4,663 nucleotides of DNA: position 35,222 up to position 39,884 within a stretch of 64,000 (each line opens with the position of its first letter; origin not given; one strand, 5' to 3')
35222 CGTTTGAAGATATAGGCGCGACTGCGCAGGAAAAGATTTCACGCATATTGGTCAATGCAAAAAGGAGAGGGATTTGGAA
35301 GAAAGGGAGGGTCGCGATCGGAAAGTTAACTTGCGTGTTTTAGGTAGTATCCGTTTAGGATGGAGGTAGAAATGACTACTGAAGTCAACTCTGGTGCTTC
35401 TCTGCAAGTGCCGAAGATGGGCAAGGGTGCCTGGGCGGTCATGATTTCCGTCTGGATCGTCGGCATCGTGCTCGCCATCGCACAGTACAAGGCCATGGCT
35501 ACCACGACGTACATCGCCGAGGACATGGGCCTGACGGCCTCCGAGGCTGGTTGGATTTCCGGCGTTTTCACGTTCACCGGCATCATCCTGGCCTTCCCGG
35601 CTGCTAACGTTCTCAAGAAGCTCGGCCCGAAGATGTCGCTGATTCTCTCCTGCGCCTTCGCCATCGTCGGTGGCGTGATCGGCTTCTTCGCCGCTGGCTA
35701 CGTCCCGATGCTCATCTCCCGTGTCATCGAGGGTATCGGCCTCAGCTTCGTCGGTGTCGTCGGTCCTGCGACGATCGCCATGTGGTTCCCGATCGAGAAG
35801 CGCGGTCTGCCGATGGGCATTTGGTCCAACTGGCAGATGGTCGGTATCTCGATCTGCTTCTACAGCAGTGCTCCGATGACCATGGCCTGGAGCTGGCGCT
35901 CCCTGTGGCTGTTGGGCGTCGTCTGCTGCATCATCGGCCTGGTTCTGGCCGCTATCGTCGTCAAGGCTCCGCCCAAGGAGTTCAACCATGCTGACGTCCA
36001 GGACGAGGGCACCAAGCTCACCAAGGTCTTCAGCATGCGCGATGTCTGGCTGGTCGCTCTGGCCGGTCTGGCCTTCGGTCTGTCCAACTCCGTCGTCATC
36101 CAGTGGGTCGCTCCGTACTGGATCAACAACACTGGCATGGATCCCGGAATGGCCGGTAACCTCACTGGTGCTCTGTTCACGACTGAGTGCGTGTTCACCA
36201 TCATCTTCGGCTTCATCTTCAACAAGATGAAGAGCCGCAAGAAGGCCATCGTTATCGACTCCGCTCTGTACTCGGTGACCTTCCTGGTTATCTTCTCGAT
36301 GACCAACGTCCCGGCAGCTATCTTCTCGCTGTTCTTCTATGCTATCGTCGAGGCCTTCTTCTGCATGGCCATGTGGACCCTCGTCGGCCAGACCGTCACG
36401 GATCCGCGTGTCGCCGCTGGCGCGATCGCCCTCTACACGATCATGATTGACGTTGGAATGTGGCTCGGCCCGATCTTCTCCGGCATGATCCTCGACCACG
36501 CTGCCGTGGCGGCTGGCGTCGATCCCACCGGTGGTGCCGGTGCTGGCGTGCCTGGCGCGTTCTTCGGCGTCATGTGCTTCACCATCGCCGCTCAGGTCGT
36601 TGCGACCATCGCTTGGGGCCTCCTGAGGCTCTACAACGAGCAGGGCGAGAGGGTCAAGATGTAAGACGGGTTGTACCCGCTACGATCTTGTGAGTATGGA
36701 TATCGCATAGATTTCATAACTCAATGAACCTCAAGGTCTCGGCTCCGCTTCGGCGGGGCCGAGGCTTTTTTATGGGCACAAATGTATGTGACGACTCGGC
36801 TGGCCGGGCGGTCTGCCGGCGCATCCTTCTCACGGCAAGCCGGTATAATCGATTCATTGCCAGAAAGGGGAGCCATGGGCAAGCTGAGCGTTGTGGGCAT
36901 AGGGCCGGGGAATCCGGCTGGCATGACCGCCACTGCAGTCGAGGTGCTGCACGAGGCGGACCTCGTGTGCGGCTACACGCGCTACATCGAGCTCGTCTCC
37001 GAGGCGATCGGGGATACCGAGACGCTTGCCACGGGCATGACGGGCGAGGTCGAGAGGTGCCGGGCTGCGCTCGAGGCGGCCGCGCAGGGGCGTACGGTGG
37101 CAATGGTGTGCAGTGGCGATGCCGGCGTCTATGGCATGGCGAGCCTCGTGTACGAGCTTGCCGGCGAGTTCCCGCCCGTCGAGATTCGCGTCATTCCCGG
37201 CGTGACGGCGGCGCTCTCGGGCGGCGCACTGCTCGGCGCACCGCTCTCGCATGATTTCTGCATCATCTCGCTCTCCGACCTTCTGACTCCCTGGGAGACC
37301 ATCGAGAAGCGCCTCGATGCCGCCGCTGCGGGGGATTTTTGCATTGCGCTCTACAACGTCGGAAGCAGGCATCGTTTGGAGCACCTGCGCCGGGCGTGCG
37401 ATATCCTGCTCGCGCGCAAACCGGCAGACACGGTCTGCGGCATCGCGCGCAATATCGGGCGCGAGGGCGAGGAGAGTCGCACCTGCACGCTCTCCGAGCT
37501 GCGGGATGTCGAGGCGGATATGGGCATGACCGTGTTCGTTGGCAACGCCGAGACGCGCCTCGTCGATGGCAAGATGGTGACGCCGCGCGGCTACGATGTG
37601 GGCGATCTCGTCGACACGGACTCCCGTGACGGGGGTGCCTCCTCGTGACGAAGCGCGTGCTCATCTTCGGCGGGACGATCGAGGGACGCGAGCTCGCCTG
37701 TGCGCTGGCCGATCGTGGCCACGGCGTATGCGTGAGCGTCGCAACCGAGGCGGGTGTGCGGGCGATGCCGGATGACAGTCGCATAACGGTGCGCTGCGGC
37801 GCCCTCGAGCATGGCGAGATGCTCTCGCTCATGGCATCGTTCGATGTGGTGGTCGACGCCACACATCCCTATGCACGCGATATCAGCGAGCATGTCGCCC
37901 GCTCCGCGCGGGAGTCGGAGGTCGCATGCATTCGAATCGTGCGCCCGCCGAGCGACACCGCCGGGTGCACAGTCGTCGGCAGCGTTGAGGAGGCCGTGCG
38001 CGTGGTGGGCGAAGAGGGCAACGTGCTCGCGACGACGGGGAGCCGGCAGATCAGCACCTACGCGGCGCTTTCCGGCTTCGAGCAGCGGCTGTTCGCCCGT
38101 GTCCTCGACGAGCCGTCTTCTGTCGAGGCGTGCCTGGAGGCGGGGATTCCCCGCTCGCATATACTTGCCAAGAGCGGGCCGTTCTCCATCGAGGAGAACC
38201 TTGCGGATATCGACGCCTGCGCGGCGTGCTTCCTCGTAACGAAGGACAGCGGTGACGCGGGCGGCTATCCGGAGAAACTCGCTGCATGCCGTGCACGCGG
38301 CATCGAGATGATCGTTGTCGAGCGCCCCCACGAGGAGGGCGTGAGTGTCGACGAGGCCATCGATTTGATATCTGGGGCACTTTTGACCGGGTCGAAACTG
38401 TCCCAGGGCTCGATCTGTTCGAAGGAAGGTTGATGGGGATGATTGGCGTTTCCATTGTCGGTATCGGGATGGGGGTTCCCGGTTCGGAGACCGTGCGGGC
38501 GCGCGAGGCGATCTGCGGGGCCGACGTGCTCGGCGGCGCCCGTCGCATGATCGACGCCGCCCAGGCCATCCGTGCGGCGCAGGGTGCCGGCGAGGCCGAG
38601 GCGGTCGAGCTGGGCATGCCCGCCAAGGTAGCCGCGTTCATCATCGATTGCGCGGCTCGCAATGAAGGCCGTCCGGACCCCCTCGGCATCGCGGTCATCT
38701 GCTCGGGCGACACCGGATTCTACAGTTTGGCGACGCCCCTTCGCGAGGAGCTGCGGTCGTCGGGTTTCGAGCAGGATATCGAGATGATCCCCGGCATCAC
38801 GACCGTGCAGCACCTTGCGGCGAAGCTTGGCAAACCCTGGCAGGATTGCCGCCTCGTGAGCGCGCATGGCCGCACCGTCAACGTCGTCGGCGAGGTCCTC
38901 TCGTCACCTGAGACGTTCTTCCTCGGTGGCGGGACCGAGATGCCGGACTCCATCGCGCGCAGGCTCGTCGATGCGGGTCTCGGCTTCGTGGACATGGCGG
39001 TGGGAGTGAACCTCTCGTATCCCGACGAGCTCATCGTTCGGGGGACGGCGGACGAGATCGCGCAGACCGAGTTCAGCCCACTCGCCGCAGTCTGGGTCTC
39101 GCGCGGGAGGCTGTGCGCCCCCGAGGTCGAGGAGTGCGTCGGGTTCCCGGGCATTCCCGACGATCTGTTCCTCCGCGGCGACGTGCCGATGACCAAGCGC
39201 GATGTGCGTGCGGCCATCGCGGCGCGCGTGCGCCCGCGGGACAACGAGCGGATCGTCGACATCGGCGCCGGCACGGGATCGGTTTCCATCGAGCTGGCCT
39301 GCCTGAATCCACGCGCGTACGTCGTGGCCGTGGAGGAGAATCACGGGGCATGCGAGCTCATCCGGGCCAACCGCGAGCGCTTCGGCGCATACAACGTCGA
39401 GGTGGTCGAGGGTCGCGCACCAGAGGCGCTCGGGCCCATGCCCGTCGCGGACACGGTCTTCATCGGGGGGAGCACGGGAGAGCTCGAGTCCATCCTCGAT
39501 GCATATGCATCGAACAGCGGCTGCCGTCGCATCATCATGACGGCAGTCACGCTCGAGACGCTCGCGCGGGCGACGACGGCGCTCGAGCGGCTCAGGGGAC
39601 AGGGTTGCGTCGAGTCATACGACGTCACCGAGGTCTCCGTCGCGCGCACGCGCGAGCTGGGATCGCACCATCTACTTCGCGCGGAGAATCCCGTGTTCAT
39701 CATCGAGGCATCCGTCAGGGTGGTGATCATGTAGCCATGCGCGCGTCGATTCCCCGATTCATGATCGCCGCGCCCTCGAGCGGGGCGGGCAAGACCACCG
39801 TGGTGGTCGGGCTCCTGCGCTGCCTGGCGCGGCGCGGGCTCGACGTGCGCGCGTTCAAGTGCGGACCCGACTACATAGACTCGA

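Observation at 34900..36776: Two paralogous MFS transporter cassettes inserted into the cobalamin locus (second copy at 46440-48276)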

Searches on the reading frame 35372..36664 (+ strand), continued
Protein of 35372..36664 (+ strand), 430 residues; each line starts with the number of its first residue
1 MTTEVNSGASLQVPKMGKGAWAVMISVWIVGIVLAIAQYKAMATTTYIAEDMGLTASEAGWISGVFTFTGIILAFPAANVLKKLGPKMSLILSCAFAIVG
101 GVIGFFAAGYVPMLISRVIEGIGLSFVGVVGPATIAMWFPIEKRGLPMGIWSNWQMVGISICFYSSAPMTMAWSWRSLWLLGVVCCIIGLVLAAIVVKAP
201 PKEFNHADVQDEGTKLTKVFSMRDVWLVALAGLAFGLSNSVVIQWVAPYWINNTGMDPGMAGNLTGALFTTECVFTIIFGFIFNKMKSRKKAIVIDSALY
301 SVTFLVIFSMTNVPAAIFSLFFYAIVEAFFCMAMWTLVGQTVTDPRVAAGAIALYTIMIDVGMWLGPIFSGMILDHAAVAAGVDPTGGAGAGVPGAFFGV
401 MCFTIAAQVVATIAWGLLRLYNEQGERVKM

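Call 93: find_encoding_contigs(protein=P0019, flank=6000, max_places=2)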
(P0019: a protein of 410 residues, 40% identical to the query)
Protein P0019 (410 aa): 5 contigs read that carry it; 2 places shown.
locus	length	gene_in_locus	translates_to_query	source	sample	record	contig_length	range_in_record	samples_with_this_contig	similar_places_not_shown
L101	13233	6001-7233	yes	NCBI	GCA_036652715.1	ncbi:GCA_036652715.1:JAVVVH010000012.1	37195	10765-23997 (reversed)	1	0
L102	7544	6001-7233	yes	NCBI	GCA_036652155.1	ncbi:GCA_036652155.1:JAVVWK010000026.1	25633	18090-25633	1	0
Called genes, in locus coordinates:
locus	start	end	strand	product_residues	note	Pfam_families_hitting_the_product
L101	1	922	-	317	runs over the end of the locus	PF03862:SpoVAC_SpoVAEB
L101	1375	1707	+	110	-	PF02627:CMD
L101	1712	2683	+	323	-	PF04055:Radical_SAM (weak), PF12345:DUF3641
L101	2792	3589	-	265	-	PF00753:Lactamase_B, PF23023:Anti-Pycsar_Apyc1, PF12706:Lactamase_B_2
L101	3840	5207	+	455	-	PF00309:Sigma54_AID, PF04963:Sigma54_CBD, PF13560:HTH_31 (faint), PF13384:HTH_23 (faint), PF04552:Sigma54_DBD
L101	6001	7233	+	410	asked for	PF07690:MFS_1, PF13347:MFS_2 (weak), PF07690:MFS_1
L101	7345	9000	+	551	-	PF07969:Amidohydro_3, PF01979:Amidohydro_1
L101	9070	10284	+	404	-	PF00083:Sugar_tr, PF07690:MFS_1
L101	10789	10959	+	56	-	-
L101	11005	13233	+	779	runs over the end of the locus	PF04879:Molybdop_Fe4S4, PF00384:Molybdopterin, PF01568:Molydop_binding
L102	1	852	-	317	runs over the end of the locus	PF03862:SpoVAC_SpoVAEB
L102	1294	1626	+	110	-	PF02627:CMD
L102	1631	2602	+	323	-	PF04055:Radical_SAM (weak), PF12345:DUF3641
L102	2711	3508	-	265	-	PF00753:Lactamase_B, PF23023:Anti-Pycsar_Apyc1, PF12706:Lactamase_B_2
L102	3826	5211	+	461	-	PF00309:Sigma54_AID, PF04963:Sigma54_CBD, PF13560:HTH_31 (faint), PF13384:HTH_23 (faint), PF04552:Sigma54_DBD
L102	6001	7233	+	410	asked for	PF07690:MFS_1, PF13347:MFS_2 (weak), PF07690:MFS_1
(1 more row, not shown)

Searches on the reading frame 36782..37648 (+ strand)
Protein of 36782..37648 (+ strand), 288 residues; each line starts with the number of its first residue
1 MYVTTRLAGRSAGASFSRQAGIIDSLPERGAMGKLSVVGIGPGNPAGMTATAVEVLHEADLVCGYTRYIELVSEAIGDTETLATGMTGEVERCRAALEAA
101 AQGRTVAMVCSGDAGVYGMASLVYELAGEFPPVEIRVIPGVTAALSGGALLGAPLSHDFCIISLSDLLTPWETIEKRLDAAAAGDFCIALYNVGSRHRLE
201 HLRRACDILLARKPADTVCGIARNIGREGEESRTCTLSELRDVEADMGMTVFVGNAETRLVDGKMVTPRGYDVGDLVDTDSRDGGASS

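Call 9: search_protein_families(library=pfam, proteins=[window:36782-37648:+])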
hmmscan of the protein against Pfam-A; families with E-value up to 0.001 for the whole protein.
window:36782-37648:+ (288 aa): 1 family
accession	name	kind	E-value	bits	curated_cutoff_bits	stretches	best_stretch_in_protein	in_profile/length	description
PF00590.25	TP_methylase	-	1.1e-38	133.8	27.8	1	34-240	1-211/212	Tetrapyrrole (Corrin/Porphyrin) Methylases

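Call 55: find_homologous_proteins(query=window:36875-37648:+, max_evalue=1e-40)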
Query window:36875-37648:+ (257 aa): 7993 proteins with E <= 1e-40 among 8000 candidates; the best 120 are listed.
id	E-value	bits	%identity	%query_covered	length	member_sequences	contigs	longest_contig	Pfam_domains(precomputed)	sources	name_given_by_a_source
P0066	8.9e-155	532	95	100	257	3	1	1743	PF00590.26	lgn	-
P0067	1.9e-119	416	77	94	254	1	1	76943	PF00590.26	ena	-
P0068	2.0e-119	416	78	94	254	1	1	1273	PF00590.26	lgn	-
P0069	7.4e-117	407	74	94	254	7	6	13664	PF00590.26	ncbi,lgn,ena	-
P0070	1.8e-106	373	-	-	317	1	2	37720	PF00590.26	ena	-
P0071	1.6e-103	364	69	94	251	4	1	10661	PF00590.26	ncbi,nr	ncbi:MAG: precorrin-3B C(17)-methyltransferase [Coriobacteriales bacterium]|nr:precorrin-3B C(17)-me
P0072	9.2e-102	358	69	94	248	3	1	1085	PF00590.26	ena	-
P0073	3.3e-99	350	63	94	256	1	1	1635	PF00590.26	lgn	-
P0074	3.8e-99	349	67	94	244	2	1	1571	PF00590.26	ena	-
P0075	1.9e-98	347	67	93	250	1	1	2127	PF00590.26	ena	-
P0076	4.3e-98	346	66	94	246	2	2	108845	PF00590.26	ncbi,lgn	ncbi:MAG: precorrin-3B C(17)-methyltransferase [Angelakisella sp.]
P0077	2.3e-97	344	67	94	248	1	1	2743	PF00590.26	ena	-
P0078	2.9e-97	343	65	93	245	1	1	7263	PF00590.26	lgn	-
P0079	5.8e-97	342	66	95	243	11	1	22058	PF00590.26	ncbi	-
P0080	1.6e-96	341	64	94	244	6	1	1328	PF00590.26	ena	-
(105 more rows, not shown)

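Call 56: find_encoding_contigs(protein=P0067, flank=10000, max_places=2)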
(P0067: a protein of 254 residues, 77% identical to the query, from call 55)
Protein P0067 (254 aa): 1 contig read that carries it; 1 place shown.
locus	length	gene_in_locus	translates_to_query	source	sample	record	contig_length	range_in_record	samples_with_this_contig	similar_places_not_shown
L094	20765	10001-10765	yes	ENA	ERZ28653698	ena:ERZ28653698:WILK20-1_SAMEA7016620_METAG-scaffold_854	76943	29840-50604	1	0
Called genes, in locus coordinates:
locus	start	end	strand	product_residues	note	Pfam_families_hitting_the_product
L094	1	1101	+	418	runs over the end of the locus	PF01136:Peptidase_U32, PF16325:Peptidase_U32_C (weak)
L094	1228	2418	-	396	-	PF00465:Fe-ADH, PF13685:Fe-ADH_2, PF25137:ADH_Fe_C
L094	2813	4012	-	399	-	PF00465:Fe-ADH, PF13685:Fe-ADH_2, PF25137:ADH_Fe_C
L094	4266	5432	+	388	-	PF01888:CbiD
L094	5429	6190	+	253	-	PF00590:TP_methylase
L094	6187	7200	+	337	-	PF11760:CbiG_N, PF01890:CbiG_C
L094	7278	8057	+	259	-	PF13938:DUF4213, PF04016:DUF364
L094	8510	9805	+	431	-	PF00083:Sugar_tr (weak), PF07690:MFS_1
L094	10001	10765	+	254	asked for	PF00590:TP_methylase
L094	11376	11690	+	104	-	PF02571:CbiJ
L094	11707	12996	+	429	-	PF00590:TP_methylase, PF02475:TRM5-TYW2_MTfase (faint), PF05175:MTS (faint), PF02390:Methyltransf_4 (weak), PF13847:Methyltransf_31 (weak), PF13649:Methyltransf_25 (weak)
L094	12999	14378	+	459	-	PF01656:CbiA, PF13500:AAA_26 (faint), PF07685:GATase_3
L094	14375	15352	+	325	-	PF03186:CobD_Cbib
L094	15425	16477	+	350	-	PF00155:Aminotran_1_2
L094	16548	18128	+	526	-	PF01656:CbiA, PF13500:AAA_26, PF07685:GATase_3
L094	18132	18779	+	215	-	PF02570:CbiC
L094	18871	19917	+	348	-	PF01032:FecCD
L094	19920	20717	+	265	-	PF00005:ABC_tran, PF13304:AAA_21 (faint)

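Call 57: find_encoding_contigs(protein=P0066, flank=10000, max_places=3)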
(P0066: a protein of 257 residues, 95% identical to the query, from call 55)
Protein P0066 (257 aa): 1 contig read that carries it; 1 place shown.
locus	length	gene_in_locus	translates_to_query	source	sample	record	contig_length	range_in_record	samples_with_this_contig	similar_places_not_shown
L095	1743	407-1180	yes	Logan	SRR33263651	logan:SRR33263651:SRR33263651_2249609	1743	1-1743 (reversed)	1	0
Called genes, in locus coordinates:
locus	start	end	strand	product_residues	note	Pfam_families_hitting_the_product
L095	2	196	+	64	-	?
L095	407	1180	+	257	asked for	PF00590:TP_methylase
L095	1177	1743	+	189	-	?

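Call 58: find_encoding_contigs(protein=P0069, flank=10000, max_places=3)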
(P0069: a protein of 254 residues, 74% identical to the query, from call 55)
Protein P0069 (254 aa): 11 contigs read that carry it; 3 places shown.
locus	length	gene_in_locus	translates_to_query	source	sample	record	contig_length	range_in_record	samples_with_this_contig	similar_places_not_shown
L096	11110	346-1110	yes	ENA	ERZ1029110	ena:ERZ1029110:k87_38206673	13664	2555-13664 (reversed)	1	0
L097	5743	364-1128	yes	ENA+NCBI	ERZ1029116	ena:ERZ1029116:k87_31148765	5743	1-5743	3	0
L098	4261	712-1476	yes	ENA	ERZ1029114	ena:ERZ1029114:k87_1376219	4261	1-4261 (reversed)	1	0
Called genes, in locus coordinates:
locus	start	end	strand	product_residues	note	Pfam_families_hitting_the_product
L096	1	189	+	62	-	?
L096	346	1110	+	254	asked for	PF00590:TP_methylase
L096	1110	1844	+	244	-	PF02571:CbiJ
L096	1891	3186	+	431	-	PF00590:TP_methylase, PF13649:Methyltransf_25 (faint), PF02475:TRM5-TYW2_MTfase (faint), PF13847:Methyltransf_31 (weak)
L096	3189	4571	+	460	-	PF01656:CbiA, PF13500:AAA_26 (weak), PF07685:GATase_3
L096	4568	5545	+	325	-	PF03186:CobD_Cbib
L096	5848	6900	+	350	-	PF00155:Aminotran_1_2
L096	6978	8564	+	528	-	PF01656:CbiA, PF13500:AAA_26, PF07685:GATase_3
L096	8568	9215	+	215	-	PF02570:CbiC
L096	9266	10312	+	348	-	PF01032:FecCD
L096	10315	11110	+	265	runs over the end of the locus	PF00005:ABC_tran, PF13304:AAA_21 (faint)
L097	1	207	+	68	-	?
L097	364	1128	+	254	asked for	PF00590:TP_methylase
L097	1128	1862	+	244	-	PF02571:CbiJ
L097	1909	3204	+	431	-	PF00590:TP_methylase, PF13649:Methyltransf_25 (faint), PF02475:TRM5-TYW2_MTfase (faint), PF13847:Methyltransf_31 (weak)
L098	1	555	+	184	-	?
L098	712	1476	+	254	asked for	PF00590:TP_methylase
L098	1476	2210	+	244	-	PF02571:CbiJ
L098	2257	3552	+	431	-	PF00590:TP_methylase, PF13649:Methyltransf_25 (faint), PF02475:TRM5-TYW2_MTfase (faint), PF13847:Methyltransf_31 (weak)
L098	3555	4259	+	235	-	?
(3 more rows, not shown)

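Call 101: find_encoding_contigs(protein=P0071, flank=10000, max_places=2)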
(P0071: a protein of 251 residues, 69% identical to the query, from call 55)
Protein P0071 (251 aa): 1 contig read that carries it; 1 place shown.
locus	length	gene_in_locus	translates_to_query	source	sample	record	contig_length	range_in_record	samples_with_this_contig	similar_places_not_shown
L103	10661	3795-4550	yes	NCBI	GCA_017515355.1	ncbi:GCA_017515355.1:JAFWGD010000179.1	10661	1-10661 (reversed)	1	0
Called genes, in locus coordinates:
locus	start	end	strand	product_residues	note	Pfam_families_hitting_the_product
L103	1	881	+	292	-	?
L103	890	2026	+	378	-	PF01888:CbiD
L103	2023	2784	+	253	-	PF00590:TP_methylase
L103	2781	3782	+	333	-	PF11760:CbiG_N, PF01890:CbiG_C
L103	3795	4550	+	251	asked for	PF00590:TP_methylase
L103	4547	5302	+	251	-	PF02571:CbiJ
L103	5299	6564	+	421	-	PF00590:TP_methylase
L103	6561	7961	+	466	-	PF01656:CbiA, PF13500:AAA_26 (faint), PF07685:GATase_3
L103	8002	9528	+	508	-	PF01656:CbiA, PF13500:AAA_26, PF07685:GATase_3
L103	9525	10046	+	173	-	PF02572:CobA_CobO_BtuR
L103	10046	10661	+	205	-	PF02570:CbiC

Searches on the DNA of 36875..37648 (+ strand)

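Call 75: search_rna_families(sources=[L094, L006, L096], threshold=gathering)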
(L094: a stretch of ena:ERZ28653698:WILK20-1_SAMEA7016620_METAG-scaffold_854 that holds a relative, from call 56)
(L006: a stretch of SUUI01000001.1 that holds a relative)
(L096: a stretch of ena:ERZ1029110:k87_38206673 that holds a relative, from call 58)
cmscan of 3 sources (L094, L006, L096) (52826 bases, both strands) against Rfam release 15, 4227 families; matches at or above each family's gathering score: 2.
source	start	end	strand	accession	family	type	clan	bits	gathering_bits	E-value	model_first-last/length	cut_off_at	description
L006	17958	18176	+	RF00174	Cobalamin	Cis-reg; riboswitch;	CL00101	90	31.5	5e-21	1-189/189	no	Cobalamin riboswitch aptamer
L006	2145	2281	+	RF01482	AdoCbl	Cis-reg; riboswitch;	CL00101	52.2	50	8.6e-07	1-149/149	no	AdoCbl (Cobalamin/B12) riboswitch aptamer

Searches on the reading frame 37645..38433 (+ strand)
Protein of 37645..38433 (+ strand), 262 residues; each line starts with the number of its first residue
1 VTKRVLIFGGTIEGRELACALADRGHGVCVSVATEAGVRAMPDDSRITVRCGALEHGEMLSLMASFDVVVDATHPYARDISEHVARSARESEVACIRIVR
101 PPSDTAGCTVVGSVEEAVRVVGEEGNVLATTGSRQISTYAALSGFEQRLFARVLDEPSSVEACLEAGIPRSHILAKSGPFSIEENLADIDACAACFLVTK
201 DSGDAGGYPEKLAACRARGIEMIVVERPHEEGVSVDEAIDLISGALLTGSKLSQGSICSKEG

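Call 9: search_protein_families(library=pfam, proteins=[window:37645-38433:+])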
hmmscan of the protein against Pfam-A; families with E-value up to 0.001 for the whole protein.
window:37645-38433:+ (262 aa): 1 family
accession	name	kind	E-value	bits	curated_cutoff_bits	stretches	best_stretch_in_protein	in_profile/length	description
PF02571.20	CbiJ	-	2.2e-65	220.9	28.6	1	4-242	1-233/234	Precorrin-6x reductase CbiJ/CobK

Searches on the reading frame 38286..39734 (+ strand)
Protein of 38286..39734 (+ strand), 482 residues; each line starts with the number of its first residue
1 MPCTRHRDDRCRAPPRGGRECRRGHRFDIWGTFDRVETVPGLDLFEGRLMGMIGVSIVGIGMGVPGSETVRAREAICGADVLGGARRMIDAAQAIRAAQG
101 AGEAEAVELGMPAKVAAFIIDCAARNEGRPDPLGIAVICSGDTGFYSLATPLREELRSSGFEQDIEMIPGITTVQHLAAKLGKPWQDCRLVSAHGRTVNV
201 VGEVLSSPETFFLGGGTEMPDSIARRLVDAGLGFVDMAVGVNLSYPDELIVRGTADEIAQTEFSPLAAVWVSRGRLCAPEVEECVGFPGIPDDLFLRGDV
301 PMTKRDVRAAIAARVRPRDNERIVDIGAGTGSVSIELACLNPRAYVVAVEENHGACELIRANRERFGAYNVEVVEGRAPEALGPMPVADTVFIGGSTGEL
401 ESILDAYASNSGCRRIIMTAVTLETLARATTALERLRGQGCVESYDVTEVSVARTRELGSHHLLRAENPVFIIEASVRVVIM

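Call 9: search_protein_families(library=pfam, proteins=[window:38286-39734:+])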
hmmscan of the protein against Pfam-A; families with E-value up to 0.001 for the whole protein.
window:38286-39734:+ (482 aa): 9 families
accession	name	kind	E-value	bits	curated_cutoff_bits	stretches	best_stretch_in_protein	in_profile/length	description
PF00590.25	TP_methylase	-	1.5e-21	77.8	27.8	1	55-259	2-212/212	Tetrapyrrole (Corrin/Porphyrin) Methylases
PF05175.20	MTS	-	6.2e-07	29.7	23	1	317-377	29-89/170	Methyltransferase small domain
PF02527.21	GidB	-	2.8e-06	27.3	27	1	317-380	46-109/184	rRNA small subunit methyltransferase G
PF13847.12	Methyltransf_31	-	9.7e-06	25.8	27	1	318-380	2-65/145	Methyltransferase domain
PF13649.12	Methyltransf_25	-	2.4e-05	25.4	27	1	323-392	1-69/97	Methyltransferase domain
PF02475.24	TRM5-TYW2_MTfase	-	5.7e-05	23.6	28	1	308-362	27-79/164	TRM5/TYW2 methyltransferase domain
PF03602.21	Cons_hypoth95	-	0.00018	21.7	24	1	319-382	41-104/182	Conserved hypothetical protein 95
PF01189.24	Methyltr_RsmB-F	-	0.00023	21.3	27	1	315-376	4-66/199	16S rRNA methyltransferase RsmB/F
PF02390.23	Methyltransf_4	-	0.00074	19.5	24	0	321-382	3-64/173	Putative methyltransferase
